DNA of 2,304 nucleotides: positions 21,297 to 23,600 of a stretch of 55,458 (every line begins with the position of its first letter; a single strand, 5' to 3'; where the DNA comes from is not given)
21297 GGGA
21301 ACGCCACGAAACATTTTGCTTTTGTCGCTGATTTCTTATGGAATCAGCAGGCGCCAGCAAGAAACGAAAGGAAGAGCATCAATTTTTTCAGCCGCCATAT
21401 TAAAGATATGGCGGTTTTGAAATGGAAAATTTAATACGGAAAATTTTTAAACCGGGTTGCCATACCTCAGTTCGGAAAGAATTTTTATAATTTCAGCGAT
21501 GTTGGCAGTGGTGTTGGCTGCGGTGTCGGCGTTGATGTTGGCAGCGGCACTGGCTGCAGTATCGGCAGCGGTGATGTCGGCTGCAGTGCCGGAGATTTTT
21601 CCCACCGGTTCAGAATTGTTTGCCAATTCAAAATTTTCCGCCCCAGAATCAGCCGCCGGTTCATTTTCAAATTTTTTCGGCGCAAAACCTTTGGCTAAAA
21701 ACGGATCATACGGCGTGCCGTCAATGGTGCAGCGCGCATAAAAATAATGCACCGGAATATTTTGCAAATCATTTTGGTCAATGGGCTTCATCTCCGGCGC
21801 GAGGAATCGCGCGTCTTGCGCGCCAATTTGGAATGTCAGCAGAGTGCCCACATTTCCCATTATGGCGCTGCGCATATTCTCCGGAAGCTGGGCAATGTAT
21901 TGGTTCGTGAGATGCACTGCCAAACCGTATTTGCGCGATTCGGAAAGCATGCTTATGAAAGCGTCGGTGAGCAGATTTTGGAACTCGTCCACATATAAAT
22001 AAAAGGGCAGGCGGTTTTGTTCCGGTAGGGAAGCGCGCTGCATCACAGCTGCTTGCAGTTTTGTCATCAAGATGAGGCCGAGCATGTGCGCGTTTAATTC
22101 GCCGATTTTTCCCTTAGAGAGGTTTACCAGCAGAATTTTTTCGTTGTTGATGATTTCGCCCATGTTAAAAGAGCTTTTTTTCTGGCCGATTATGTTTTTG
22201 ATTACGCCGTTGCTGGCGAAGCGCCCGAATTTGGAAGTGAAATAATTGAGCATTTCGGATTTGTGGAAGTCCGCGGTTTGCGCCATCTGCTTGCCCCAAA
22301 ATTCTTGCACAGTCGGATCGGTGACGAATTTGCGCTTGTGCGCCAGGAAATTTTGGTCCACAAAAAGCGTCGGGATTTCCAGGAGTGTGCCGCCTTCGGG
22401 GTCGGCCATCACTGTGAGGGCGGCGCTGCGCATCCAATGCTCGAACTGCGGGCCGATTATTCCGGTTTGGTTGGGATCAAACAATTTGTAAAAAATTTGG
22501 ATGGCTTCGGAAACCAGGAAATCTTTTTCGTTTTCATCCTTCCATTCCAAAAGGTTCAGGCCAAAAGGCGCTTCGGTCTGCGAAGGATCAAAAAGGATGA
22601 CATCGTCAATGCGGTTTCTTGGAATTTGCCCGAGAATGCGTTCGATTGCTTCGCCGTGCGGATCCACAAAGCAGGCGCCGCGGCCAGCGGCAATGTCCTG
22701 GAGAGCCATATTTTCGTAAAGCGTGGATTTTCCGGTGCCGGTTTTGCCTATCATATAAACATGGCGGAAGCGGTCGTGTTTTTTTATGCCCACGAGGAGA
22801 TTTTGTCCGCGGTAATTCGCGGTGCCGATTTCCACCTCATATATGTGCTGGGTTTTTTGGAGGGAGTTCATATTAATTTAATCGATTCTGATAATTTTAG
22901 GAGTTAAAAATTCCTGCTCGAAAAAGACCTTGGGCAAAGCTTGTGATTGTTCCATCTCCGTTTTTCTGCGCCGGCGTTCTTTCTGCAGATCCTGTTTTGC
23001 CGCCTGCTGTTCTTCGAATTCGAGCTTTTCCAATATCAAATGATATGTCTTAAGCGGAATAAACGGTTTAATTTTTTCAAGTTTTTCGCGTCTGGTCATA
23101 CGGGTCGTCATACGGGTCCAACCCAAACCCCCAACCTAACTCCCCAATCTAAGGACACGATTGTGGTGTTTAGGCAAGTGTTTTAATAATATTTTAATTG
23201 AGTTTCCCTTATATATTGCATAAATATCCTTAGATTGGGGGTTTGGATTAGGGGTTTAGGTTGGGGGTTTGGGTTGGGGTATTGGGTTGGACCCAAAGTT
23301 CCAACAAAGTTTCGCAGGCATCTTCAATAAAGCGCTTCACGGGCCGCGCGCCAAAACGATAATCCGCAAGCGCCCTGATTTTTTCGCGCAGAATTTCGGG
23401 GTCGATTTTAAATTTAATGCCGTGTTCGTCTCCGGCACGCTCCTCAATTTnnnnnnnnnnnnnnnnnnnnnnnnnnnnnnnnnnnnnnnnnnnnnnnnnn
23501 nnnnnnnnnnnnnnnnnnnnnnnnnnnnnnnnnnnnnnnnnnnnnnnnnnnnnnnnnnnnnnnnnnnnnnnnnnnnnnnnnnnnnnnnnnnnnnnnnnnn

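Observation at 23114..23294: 181-bp palindromic, G-tract-rich MITE-like element family (second copy at 50997-51177)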

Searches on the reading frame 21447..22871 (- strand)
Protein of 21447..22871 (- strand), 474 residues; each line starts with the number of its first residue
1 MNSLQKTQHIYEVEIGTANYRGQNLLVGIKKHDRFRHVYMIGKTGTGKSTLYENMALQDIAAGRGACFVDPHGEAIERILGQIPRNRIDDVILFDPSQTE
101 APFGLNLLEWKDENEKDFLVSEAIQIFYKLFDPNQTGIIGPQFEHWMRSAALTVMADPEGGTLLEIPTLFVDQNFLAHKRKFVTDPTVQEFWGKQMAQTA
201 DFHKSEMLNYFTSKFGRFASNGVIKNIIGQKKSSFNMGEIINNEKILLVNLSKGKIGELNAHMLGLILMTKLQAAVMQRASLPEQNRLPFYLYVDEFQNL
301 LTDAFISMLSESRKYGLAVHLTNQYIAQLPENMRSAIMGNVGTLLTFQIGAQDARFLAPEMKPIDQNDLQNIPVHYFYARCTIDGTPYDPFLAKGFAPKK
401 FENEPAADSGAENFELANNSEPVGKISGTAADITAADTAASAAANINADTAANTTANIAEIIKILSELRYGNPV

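Call 24: find_encoding_contigs(protein=window:21447-22871:-, flank=10000, max_places=10)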
Protein window:21447-22871:- (474 aa): 2 contigs read that carry it; 2 places shown.
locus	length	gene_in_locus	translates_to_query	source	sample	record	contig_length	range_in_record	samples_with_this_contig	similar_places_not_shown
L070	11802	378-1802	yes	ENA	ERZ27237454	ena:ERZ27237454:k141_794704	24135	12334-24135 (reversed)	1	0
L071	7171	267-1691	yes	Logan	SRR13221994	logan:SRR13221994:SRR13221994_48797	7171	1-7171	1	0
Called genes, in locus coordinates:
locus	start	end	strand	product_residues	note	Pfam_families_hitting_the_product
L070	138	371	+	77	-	-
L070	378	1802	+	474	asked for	PF10412:TrwB_AAD_bind (weak), PF12696:TraG-D_C (weak)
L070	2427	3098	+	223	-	PF00072:Response_reg, PF00486:Trans_reg_C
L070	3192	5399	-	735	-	PF00512:HisKA, PF02518:HATPase_c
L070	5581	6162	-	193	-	-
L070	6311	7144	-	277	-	PF00899:ThiF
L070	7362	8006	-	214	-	PF01182:Glucosamine_iso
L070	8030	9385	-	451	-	-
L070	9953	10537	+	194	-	PF04307:YdjM, PF16927:HisKA_7TM (weak)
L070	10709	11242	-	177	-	-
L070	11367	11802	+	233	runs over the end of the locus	-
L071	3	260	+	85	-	?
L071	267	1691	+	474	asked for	PF10412:TrwB_AAD_bind (weak), PF12696:TraG-D_C (weak)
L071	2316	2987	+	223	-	PF00072:Response_reg, PF00486:Trans_reg_C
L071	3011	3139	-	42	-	-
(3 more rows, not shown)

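Call 77: search_protein_families(library=ncbifam, proteins=[window:21447-22871:-], max_evalue=0.001)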
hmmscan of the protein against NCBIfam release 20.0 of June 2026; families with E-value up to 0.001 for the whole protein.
window:21447-22871:- (474 aa): 7 families
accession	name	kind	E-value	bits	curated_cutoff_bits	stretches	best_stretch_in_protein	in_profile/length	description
TIGR03743.1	SXT_TraD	subfamily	3.7e-11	42.2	366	2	28-75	168-215/636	conjugative transfer system coupling protein TraD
NF053655.1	CedD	equivalog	2.6e-10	39.6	600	1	6-79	192-265/527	DNA-translocating ATPase CedD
NF045973.1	conju_CD1115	equivalog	4.6e-09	35.6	250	1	262-352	263-360/442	VirD4-like conjugal transfer protein, CD1115 family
TIGR03754.1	conj_TOL_TraD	equivalog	1.2e-07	30.7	647.55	0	27-75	172-220/643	type IV conjugative transfer system coupling protein TraD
NF041447.1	TrbC_conju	equivalog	6.1e-06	24.9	800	1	29-71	123-165/685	F-type conjugative transfer protein TrbC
NF033849.1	ser_rich_anae_1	subfamily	7.7e-05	20.2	650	1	303-354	1048-1095/1163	serine-rich protein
TIGR02237.1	recomb_radB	equivalog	0.0002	21.3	172.4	0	40-98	17-78/210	DNA repair and recombination protein RadB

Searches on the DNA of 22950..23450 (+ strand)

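Call 67: search_rna_families(source=window, start=22950, end=23450, threshold=evalue, max_evalue=1)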
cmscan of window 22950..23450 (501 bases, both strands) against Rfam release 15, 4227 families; matches with E-value up to 1: 3.
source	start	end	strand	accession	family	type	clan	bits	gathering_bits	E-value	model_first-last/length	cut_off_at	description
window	23116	23279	+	RF04209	MIR7533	Gene; miRNA;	-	32.6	230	8.4e-05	1-249/249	no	MIR7533 microRNA precursor family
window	23112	23283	+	RF04170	MIR7723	Gene; miRNA;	-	31.1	200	0.00022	1-235/235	no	MIR7723 microRNA precursor family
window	23111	23297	-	RF04209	MIR7533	Gene; miRNA;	-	28.7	230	0.00074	1-249/249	no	MIR7533 microRNA precursor family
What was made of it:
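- The only hits are far-sub-threshold matches to plant miRNA hairpins (call 67).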

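Call 69: search_dna_similar(query=window:23108-23300:+, collection=plasmids, mode=distant, max_evalue=0.01, max_rows=10)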
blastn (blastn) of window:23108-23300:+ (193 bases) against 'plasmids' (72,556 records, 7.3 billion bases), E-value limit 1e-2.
No match.

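Call 70: search_dna_similar(query=window:23108-23300:+, collection=phages, mode=distant, max_evalue=0.01, max_rows=10)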
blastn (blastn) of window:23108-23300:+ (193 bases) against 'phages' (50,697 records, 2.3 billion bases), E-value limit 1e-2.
No match.
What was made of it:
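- Tried and rejected: blastn against plasmids and phages returned nothing (calls 69, 70).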
